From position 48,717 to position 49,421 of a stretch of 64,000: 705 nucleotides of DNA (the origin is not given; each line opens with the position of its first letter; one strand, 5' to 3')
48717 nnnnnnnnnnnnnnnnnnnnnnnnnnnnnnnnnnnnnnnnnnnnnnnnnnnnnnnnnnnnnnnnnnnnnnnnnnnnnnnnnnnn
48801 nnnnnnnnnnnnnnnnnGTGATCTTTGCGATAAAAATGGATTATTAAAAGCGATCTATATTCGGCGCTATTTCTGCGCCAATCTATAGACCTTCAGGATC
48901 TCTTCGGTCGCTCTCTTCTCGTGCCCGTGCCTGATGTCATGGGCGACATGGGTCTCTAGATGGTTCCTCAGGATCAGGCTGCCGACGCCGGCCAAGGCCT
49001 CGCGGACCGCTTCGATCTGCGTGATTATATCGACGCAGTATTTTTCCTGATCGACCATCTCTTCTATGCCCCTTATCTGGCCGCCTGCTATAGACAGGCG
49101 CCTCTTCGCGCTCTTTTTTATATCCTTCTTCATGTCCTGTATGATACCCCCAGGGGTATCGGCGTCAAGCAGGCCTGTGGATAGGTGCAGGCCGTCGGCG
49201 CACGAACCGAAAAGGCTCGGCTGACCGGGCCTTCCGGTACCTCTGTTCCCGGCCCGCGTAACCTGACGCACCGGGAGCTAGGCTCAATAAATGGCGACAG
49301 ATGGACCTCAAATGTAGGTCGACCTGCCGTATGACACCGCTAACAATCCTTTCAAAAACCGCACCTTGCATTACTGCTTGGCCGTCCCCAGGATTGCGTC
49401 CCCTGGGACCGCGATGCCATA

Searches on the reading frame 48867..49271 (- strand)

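Call 10: search_protein_families(library=pfam, proteins=[window:48867-49271:-], max_evalue=0.001)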
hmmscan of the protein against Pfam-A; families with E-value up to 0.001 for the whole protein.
window:48867-49271:- (134 aa): 1 family
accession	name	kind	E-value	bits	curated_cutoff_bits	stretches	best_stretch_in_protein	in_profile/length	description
PF02583.22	Trns_repr_metal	-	1.8e-23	83.1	22.8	1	52-128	2-75/78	Metal-sensitive transcriptional repressor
